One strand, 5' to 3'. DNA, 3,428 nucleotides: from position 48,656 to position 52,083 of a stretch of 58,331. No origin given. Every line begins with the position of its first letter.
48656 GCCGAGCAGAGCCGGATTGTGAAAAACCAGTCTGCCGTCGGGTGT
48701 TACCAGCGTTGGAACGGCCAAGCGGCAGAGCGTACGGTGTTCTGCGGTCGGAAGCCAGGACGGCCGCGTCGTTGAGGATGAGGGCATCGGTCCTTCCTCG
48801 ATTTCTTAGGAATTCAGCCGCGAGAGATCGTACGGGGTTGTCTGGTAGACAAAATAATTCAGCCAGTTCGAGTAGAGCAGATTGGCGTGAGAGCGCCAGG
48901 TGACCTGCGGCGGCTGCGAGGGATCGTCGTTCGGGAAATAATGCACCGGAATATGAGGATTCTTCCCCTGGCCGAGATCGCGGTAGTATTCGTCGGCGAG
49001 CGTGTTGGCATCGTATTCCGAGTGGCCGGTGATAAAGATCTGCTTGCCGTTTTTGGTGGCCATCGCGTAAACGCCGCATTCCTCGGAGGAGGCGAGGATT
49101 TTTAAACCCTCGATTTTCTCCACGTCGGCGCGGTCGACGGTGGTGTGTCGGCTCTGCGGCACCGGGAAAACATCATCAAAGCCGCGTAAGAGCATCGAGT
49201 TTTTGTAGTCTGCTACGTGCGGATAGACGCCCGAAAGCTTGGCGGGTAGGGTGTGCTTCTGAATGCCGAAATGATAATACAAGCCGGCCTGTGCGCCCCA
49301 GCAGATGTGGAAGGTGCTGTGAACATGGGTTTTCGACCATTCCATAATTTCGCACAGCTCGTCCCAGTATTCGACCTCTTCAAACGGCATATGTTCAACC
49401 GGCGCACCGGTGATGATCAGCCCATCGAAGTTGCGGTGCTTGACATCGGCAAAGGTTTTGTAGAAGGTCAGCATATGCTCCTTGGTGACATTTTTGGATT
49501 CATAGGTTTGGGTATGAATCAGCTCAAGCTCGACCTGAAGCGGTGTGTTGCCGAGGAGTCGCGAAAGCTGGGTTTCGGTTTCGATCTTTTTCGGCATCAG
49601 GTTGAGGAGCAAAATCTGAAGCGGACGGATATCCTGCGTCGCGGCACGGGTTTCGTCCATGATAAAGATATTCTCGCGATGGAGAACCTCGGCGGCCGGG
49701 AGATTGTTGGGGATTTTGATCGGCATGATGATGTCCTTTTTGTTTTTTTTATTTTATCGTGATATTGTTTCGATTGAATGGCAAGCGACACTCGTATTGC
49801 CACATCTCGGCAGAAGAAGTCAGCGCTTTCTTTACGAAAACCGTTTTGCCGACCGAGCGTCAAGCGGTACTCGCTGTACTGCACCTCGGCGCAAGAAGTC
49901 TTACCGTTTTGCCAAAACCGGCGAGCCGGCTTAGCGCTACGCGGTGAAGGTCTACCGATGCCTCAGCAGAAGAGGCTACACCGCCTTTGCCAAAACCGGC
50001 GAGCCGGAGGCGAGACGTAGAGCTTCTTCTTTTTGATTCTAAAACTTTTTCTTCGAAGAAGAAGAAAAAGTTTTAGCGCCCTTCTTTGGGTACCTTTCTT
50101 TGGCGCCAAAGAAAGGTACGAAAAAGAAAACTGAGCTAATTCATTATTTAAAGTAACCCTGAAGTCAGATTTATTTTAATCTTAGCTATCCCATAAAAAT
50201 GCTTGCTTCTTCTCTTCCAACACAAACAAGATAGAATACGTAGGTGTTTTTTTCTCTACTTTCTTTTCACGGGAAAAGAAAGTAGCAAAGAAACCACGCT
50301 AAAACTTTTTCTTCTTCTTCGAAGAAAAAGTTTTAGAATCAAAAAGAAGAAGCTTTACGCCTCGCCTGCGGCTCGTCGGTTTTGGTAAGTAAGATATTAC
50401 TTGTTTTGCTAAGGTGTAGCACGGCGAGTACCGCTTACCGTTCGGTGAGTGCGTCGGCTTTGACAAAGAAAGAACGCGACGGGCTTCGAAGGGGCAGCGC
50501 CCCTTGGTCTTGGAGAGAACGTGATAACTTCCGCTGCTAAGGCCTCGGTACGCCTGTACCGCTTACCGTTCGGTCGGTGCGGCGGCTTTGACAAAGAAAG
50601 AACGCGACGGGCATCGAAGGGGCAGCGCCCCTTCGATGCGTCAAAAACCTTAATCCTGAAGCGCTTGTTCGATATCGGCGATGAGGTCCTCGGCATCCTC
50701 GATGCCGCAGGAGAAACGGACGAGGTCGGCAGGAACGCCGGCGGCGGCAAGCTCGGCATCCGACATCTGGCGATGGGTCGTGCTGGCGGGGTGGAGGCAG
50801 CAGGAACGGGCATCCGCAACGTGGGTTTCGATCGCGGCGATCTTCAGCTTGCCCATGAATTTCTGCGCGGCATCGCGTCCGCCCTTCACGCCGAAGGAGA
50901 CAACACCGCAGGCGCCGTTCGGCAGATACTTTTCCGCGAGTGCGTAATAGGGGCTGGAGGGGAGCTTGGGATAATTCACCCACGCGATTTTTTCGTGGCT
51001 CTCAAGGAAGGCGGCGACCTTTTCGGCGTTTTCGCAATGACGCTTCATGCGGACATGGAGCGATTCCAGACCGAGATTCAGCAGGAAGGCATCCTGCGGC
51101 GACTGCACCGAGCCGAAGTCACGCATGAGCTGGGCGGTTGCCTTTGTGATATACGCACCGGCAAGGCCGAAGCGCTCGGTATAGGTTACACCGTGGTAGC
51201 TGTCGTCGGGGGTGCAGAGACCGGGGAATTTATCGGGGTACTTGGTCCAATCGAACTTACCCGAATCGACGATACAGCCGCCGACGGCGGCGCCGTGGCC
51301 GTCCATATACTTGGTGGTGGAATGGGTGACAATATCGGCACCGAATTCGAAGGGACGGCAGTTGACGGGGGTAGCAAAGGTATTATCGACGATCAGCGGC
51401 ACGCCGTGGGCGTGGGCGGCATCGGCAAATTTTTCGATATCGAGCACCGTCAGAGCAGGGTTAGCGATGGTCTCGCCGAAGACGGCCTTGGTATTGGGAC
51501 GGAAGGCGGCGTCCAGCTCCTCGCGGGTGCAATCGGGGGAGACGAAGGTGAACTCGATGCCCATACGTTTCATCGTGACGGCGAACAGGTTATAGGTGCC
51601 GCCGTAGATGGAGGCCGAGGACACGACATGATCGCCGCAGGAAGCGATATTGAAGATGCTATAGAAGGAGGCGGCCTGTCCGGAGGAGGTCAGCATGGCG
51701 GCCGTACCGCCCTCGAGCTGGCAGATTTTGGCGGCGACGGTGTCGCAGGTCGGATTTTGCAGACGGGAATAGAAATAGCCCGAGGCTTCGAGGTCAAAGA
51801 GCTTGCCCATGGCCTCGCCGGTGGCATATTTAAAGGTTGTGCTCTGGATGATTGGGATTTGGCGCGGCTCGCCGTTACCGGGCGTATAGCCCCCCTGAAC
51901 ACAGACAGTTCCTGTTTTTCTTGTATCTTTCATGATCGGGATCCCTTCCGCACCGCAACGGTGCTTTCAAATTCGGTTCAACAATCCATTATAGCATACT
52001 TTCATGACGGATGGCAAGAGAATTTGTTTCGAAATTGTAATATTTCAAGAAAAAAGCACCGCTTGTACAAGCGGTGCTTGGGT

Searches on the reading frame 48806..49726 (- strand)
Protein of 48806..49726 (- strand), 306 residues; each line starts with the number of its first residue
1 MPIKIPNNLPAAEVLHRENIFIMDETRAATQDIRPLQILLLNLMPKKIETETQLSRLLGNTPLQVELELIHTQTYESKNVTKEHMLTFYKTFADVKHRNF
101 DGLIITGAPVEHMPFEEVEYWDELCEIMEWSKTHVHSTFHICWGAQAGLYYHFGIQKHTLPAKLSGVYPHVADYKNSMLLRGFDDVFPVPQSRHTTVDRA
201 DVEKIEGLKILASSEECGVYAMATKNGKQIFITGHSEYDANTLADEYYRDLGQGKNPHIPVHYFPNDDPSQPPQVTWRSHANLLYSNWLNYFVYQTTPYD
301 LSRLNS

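Call 23: search_protein_families(library=ncbifam, proteins=[window:48806-49726:-], max_evalue=0.001)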
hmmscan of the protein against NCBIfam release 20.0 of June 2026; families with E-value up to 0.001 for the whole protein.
window:48806-49726:- (306 aa): 3 families
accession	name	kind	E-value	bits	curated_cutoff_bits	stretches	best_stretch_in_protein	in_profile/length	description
NF047918.2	MetA_acetyl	exception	7e-150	498.4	460.5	1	1-301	1-302/302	homoserine O-acetyltransferase MetA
TIGR01001.2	MetA_succinyl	equivalog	2.1e-137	457.5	495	1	1-303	1-303/304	homoserine O-succinyltransferase MetA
NF003776.0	PRK05368.1-3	equivalog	4.8e-57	193.2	358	1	1-266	1-275/353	homoserine O-succinyltransferase MetA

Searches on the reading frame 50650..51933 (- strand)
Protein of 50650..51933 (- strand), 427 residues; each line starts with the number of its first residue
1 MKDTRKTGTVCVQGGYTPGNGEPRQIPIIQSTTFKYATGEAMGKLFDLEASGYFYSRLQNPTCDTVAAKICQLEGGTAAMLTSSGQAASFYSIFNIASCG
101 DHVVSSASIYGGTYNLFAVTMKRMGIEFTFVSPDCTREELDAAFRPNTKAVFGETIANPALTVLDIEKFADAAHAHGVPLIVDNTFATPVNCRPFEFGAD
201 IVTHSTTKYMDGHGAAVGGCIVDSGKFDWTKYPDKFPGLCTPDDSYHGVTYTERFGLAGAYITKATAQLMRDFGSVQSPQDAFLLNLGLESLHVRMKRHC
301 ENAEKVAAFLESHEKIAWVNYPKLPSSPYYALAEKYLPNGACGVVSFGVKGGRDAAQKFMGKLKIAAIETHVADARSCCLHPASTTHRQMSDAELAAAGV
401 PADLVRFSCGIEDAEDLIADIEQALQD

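Call 10: search_protein_families(library=pfam, proteins=[window:50650-51933:-], max_evalue=0.01)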
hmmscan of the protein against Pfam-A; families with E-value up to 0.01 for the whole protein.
window:50650-51933:- (427 aa): 1 family
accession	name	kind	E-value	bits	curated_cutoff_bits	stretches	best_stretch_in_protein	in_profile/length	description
PF01053.26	Cys_Met_Meta_PP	-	1.2e-123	412.9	27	1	9-426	2-381/381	Cys/Met metabolism PLP-dependent enzyme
